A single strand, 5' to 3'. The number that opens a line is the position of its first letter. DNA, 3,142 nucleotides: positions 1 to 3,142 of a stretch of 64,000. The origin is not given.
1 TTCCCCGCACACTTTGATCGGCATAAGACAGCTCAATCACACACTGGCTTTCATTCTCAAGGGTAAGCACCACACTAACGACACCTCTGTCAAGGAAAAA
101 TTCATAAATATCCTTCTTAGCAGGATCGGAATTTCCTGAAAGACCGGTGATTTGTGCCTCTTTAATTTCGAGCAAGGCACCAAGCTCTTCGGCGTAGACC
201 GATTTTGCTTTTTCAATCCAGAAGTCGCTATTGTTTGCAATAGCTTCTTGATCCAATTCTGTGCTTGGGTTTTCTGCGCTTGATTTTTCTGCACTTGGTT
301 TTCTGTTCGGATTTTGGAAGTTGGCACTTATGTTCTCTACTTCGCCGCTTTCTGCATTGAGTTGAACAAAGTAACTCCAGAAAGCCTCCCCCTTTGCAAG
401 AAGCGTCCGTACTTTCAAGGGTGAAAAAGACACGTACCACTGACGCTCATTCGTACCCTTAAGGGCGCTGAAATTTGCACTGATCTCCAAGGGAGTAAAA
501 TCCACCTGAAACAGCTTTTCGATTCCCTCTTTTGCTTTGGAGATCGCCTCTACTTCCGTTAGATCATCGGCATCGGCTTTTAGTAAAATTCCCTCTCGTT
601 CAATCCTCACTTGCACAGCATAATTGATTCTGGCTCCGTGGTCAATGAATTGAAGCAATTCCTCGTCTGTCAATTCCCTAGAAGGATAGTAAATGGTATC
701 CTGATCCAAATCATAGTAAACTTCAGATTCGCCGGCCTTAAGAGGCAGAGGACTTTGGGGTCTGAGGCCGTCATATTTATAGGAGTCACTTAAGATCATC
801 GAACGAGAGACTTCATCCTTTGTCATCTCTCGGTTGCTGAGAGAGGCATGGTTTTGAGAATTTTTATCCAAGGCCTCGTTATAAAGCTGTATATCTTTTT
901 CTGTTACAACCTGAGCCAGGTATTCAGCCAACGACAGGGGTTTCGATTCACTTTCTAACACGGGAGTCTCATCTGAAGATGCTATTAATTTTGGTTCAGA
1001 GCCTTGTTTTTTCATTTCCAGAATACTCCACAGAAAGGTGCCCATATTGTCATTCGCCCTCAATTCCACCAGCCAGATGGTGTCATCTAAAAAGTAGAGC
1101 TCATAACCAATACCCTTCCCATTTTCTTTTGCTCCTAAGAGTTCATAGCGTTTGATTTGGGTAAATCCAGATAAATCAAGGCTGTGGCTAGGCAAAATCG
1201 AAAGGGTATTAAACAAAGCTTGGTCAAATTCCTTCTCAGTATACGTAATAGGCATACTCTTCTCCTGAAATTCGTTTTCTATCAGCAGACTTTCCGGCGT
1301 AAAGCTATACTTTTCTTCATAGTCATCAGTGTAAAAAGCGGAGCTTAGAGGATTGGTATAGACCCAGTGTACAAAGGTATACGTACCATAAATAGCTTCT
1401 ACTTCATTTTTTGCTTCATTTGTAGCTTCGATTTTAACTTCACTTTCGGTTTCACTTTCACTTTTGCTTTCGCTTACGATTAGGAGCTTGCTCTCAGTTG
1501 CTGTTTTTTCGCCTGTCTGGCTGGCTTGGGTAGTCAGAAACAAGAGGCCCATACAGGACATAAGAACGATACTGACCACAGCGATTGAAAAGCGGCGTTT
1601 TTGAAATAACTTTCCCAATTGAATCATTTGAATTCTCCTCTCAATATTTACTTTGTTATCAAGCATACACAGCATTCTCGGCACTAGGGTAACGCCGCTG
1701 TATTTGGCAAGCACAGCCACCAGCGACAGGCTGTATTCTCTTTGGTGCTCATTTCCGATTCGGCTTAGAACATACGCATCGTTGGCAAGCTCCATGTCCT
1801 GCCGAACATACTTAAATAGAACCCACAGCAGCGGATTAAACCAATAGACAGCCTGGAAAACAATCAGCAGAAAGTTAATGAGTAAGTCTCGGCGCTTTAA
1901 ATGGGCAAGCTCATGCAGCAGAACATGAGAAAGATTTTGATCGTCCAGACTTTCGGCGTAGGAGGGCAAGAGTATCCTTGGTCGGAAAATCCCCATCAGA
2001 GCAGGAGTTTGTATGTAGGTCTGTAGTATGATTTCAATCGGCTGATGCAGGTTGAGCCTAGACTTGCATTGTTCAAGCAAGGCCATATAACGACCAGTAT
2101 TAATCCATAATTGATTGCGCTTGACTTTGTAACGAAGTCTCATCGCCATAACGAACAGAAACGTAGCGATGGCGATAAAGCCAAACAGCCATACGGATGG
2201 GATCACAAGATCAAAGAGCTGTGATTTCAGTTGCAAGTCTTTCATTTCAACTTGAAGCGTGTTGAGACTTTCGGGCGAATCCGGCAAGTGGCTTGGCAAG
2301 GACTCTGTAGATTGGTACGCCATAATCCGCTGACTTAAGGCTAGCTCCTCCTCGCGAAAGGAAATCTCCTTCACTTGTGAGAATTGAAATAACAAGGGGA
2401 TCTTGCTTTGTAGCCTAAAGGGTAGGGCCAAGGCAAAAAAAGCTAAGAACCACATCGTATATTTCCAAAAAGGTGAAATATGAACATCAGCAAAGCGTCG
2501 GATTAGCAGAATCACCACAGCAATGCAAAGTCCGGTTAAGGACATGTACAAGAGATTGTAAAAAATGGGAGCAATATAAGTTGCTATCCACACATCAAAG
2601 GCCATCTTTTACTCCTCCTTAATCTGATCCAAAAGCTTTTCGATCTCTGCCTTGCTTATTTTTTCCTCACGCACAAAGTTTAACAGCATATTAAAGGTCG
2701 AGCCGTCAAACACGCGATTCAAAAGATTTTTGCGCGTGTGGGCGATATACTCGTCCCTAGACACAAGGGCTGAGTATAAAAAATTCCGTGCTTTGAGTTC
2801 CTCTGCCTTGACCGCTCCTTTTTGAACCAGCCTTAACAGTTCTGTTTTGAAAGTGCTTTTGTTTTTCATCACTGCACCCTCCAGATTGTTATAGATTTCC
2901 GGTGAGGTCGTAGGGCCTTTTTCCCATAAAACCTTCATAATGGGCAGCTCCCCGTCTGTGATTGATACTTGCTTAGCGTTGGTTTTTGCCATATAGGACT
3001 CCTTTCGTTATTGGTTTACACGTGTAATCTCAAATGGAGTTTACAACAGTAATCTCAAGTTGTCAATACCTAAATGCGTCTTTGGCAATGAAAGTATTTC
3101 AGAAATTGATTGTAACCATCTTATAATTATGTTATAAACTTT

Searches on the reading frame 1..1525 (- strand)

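Call 57: predict_structure(alignment_id=A3)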
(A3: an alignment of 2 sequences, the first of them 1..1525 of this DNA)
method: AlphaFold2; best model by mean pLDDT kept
length: 508 residues; sequences in the alignment: 2
mean_pLDDT: 41.5   pTM: 0.33
mean pLDDT of the five models: 41.5, 38.5, 37.8, 31.1, 29.3
residues with pLDDT >= 90: 0; 70-90: 72; 50-70: 53; < 50: 383
segments of 3 or more residues with pLDDT < 50: 1-320, 350-360, 408-430, 461-480, 502-508
pLDDT, mean of each block of 10 residues (from residue 1): 23 22 24 25 31 31 32 38 34 30 24 23 34 40 40 39 27 27 25 34 38 40 31 34 26 27 34 34 40 33 23 28 67 78 55 40 62 59 72 72 56 32 40 76 78 82 35 30 75 77 37
secondary structure, 60 per line:
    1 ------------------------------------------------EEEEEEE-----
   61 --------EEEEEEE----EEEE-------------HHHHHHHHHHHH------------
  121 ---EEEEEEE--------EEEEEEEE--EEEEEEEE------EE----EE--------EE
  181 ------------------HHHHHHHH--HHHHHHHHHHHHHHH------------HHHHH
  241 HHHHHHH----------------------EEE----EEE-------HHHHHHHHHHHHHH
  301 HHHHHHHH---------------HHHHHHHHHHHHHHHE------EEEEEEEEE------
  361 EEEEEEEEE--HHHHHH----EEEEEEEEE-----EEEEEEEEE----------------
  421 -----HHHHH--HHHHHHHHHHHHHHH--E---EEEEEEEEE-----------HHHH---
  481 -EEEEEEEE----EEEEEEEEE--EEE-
elements in order: E49-55 E69-75 E80-83 H97-108 E124-130 E139-146 E149-156 H199-206 H209-223 H236-247 E270-272 E277-279 H287-308 H324-338 E346-354 E361-369 H372-377 E382-390 E396-404 H426-430 H433-447 E454-462 H474-477 E482-489 E494-502 E505-507

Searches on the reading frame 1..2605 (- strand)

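Call 5: search_protein_families(library=pfam, proteins=[window:1-2605:-], max_evalue=0.01)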
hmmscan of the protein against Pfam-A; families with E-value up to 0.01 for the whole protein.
window:1-2605:- (868 aa): 1 family
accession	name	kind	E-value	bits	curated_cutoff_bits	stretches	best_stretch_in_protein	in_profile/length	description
PF05569.17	Peptidase_M56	-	1.5e-57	195.5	31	1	17-328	2-296/296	BlaR1 peptidase M56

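Call 6: search_protein_families(library=ncbifam, proteins=[window:1-2605:-], max_evalue=0.01)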
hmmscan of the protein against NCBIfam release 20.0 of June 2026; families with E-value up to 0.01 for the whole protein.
window:1-2605:- (868 aa): 4 families
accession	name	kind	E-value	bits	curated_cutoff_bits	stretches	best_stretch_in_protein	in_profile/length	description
NF000326.1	blaR1_generic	equivalog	5.3e-51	173.6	400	1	28-355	11-323/585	BlaR1 family beta-lactam sensor/signal transducer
NF033109.1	sensor_MecR1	exception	2.6e-20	72.5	1200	1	29-351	17-324/585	beta-lactam sensor/signal transducer MecR1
NF033108.1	sensor_BlaR1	exception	5.9e-14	51.5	1200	1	17-340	3-310/585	beta-lactam sensor/signal transducer BlaR1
NF002669.0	PRK02391.1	equivalog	0.0084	15.3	341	0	217-243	126-152/298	zinc metalloprotease HtpX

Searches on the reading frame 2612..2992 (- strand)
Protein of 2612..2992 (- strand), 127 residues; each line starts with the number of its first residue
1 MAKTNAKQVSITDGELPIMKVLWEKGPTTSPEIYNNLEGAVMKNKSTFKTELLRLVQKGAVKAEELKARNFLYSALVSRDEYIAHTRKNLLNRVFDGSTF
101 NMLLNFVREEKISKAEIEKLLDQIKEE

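Call 5: search_protein_families(library=pfam, proteins=[window:2612-2992:-], max_evalue=0.01)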
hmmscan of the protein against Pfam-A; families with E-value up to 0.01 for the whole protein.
window:2612-2992:- (127 aa): 1 family
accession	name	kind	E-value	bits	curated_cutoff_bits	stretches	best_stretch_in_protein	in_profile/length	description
PF03965.22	Penicillinase_R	-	3.4e-28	98.7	22.6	1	11-125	1-114/115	Penicillinase repressor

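Call 6: search_protein_families(library=ncbifam, proteins=[window:2612-2992:-], max_evalue=0.01)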
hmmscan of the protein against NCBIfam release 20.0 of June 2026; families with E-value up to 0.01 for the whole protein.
window:2612-2992:- (127 aa): 5 families
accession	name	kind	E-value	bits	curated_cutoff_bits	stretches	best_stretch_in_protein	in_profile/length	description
TIGR02698.1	CopY_TcrY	equivalog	8.5e-21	74.6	121.95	1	10-126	1-116/130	CopY/TcrY family copper transport repressor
NF012168.1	BlaI_of_BCL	exception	1.6e-18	66.8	180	1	9-122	4-116/121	penicillinase repressor BlaI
NF000186.1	BlaI_of_MRSA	exception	4.6e-13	49.3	250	1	6-124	3-120/126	penicillinase repressor BlaI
NF000243.1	MecI_of_mecA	exception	6.3e-13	49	250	1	6-122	3-118/123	mecA-type methicillin resistance repressor MecI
NF000244.1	MecI_of_mecC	exception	1.6e-08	34.6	250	1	10-122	7-118/125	mecC-type methicillin resistance repressor MecI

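Call 38: search_solved_structures(query=window:2612-2992:-, max_evalue=0.001, show_alignments=3)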
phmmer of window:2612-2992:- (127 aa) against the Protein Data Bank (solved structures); distinct sequences matched with E-value up to 0.001: 5.
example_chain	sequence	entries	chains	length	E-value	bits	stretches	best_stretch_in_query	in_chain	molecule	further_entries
1sd4_A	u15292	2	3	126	2.1e-12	50.5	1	6-124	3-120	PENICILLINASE REPRESSOR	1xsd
1sd6_A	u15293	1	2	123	2.7e-11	46.9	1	7-122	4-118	Methicillin resistance regulatory protein mecI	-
1okr_A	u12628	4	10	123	4.5e-11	46.2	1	7-122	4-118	METHICILLIN RESISTANCE REGULATORY PROTEIN MECI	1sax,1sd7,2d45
1p6r_A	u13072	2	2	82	7.9e-08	35.7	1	10-83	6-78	Penicillinase repressor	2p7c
2k4b_A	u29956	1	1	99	3.7e-05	27.1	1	5-77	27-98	Transcriptional regulator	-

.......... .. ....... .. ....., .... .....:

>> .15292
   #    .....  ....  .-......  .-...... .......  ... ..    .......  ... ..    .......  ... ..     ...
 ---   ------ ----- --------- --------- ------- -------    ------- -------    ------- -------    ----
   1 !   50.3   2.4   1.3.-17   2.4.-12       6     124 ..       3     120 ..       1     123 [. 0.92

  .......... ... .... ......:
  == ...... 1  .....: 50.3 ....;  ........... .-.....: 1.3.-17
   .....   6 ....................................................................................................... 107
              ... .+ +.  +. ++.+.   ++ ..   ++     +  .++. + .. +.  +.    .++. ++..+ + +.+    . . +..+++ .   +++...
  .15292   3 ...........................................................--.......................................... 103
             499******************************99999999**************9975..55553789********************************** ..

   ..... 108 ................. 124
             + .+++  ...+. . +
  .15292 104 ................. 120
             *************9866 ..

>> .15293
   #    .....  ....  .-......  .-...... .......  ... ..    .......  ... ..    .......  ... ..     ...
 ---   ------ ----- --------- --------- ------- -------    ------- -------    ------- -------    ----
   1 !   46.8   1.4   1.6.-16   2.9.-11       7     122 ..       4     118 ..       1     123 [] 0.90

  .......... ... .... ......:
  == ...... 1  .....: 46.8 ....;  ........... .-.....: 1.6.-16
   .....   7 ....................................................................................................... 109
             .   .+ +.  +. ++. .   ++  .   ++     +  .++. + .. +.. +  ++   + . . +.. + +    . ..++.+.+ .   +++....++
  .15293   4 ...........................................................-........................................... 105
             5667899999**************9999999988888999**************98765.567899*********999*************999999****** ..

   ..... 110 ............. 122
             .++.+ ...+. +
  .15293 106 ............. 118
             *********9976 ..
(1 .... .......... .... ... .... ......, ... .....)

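Call 39: find_homologous_proteins(query=window:2612-2992:-, max_evalue=1e-10)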
Query window:2612-2992:- (127 aa): 45 proteins with E <= 1e-10 among 53 candidates.
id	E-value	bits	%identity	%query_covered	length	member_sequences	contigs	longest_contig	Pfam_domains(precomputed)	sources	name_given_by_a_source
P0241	2.5e-74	264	100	100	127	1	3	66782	PF03965.23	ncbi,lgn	-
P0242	2.1e-50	187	73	94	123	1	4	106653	PF03965.23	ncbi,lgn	-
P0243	4.8e-49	183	69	95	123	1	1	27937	PF03965.23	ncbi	-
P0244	2.1e-43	165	64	95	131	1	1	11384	PF03965.23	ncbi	-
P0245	2.1e-42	162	66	92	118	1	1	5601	PF03965.23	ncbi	-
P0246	8.5e-41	156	62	94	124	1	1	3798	PF03965.23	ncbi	-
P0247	9.2e-41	156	66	96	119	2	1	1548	PF03965.23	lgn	-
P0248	1.8e-37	146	61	96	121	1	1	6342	PF03965.23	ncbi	-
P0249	5.3e-36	141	65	96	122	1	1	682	PF03965.23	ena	-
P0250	1.6e-34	136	62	96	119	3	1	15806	PF03965.23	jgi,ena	-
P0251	4.3e-34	135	57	96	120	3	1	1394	PF03965.23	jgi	jgi:BlaI family penicillinase repressor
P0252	1.6e-33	133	59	95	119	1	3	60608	PF03965.23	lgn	-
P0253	3.5e-33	132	59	95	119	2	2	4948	PF03965.23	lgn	-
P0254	8.6e-33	131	57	95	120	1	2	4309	PF03965.23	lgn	-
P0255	1.5e-32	130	57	95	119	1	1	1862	PF03965.23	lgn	-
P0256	3.0e-32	129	55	96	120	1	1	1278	PF01978.26,PF03965.23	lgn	-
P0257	3.6e-32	129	60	94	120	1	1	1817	PF03965.23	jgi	jgi:BlaI family penicillinase repressor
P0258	6.7e-32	128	53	96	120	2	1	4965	PF03965.23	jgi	jgi:BlaI family penicillinase repressor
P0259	4.7e-31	125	57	95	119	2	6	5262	PF03965.23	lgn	-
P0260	3.1e-30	122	55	95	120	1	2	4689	PF03965.23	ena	-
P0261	4.0e-30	122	53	94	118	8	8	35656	PF03965.23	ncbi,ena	-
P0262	4.6e-29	119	50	96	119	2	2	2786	PF03965.23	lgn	-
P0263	2.1e-20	91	48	91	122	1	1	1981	PF03965.23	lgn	-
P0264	3.2e-20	90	48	91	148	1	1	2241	PF03965.23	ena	-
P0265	3.3e-20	90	48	92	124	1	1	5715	PF03965.23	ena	-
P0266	3.9e-20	90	48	91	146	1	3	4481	PF03965.23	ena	-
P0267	4.9e-20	90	47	92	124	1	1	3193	PF03965.23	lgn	-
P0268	6.9e-20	89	47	92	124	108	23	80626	PF03965.23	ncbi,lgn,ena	-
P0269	7.5e-20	89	47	92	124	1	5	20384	PF03965.23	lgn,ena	-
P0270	8.9e-20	89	47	92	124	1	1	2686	PF03965.23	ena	-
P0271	9.6e-20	89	47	92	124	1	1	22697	PF03965.23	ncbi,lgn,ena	-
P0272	9.9e-20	89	47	91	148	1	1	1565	PF03965.23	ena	-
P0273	1.0e-19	89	47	92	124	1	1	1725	PF03965.23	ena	-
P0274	1.4e-19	88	47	91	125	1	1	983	PF03965.23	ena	-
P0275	1.8e-19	88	47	91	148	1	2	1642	PF03965.23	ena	-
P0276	2.0e-19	88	47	91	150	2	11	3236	PF03965.23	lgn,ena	-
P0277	2.0e-19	88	47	92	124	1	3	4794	PF03965.23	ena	-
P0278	2.0e-19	88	47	91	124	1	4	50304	PF03965.23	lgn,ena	-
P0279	2.7e-19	87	47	91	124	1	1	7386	PF03965.23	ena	-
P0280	3.0e-19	87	46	92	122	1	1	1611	PF03965.23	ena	-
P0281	3.8e-19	87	46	92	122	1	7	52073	PF03965.23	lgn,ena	-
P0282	4.5e-19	87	47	91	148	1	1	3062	PF03965.23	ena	-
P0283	8.4e-19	86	46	92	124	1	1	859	PF03965.23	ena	-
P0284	1.2e-18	85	46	92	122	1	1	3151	PF03965.23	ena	-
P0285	1.1e-15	76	41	92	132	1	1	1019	PF03965.23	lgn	-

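Call 40: find_encoding_contigs(protein=P0245, flank=6000, max_places=2)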
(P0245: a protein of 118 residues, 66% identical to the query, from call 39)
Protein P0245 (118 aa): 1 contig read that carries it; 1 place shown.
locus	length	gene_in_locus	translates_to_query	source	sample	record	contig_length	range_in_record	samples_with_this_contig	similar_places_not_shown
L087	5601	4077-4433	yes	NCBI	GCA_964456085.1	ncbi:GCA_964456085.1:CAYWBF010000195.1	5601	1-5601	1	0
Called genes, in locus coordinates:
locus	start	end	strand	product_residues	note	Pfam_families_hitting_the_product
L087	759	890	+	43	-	-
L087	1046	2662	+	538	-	PF00239:Resolvase, PF07508:Recombinase, PF13408:Zn_ribbon_recom, PF14287:DUF4368 (weak)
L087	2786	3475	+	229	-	PF00082:Peptidase_S8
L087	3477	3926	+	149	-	-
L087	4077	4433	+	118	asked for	PF03965:Penicillinase_R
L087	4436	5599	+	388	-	?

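Call 41: find_encoding_contigs(protein=P0248, flank=6000, max_places=2)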
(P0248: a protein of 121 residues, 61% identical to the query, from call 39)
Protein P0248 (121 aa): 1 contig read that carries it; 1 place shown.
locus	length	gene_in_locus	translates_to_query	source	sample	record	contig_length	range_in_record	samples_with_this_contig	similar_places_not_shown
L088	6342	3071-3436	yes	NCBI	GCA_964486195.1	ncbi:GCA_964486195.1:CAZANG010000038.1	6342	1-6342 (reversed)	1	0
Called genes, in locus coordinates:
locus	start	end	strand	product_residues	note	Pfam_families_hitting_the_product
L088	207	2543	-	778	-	PF05569:Peptidase_M56, PF13349:DUF4097 (weak)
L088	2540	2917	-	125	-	PF03965:Penicillinase_R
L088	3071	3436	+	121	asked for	PF03965:Penicillinase_R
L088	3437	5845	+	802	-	PF05569:Peptidase_M56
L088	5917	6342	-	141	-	?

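Call 42: find_encoding_contigs(protein=P0250, flank=6000, max_places=2)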
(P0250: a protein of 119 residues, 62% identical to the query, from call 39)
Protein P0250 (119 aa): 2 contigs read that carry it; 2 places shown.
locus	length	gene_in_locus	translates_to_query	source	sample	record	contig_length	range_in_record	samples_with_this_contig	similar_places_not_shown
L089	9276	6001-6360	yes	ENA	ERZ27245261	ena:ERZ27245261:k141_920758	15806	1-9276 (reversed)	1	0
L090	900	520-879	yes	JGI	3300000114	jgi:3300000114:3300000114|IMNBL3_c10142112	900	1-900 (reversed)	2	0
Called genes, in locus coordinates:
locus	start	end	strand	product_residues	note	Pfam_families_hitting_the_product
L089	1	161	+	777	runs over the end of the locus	PF22763:NrS1-1_pol-like_HBD, PF08706:D5_N, PF19263:DUF5906 (faint)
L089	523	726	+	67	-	-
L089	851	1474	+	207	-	-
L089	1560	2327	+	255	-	PF04542:Sigma70_r2 (faint), PF04545:Sigma70_r4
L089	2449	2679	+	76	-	-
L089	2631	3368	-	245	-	PF02661:Fic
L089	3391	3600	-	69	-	PF13443:HTH_26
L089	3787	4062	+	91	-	-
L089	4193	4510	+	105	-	-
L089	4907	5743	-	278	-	-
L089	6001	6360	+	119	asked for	PF03965:Penicillinase_R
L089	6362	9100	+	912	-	PF05569:Peptidase_M56, PF20251:Big_14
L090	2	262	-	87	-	?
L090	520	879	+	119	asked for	PF03965:Penicillinase_R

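Call 43: find_encoding_contigs(protein=P0252, flank=6000, max_places=2)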
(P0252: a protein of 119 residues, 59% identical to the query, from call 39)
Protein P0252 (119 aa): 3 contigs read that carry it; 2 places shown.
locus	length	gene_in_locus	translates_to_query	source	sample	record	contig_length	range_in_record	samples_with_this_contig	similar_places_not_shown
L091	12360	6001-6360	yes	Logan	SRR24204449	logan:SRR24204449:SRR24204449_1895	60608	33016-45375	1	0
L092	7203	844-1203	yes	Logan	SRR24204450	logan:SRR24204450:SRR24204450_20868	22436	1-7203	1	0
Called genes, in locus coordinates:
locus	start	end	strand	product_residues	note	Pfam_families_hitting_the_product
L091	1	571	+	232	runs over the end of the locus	PF00528:BPD_transp_1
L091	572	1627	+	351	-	PF00005:ABC_tran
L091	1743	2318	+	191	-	PF01209:Ubie_methyltran, PF13489:Methyltransf_23, PF05175:MTS (weak), PF09243:Rsm22 (weak), PF13847:Methyltransf_31, PF08241:Methyltransf_11, PF08242:Methyltransf_12, PF13649:Methyltransf_25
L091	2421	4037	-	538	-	PF02690:Na_Pi_cotrans, PF01895:PhoU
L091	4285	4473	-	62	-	-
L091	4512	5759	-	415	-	PF00395:SLH (faint)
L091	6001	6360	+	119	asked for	PF03965:Penicillinase_R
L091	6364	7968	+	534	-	PF05569:Peptidase_M56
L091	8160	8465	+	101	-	PF03551:PadR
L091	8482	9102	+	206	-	PF11193:DUF2812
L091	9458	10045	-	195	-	PF03773:ArsP_1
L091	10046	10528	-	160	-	PF03773:ArsP_1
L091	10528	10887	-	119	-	PF12840:HTH_20, PF13412:HTH_24 (weak), PF01022:HTH_5, PF08279:HTH_11 (faint), PF21476:PF0610-like_N (weak)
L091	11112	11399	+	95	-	-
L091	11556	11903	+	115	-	-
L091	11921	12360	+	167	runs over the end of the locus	PF00186:DHFR_1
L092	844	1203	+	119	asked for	PF03965:Penicillinase_R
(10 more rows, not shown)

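Call 61: find_related_loci(query=window:2612-2992:-, collection=metagenome_contigs, flank=5000)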
Query window:2612-2992:- (127 aa) in metagenome_contigs; peptide patterns used: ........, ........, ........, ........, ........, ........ (x = any residue, [..] = any of these).
416 stretches matched a pattern; 4 encode a relative of the query (tblastn E <= 1e-3); 4 distinct loci.
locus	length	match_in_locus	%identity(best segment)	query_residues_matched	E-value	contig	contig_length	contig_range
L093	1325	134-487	49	10-127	5e-37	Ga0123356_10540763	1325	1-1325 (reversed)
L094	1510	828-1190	29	3-125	4e-12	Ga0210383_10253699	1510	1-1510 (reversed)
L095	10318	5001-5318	30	18-125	2e-10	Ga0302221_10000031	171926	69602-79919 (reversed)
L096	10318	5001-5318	29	18-125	7e-9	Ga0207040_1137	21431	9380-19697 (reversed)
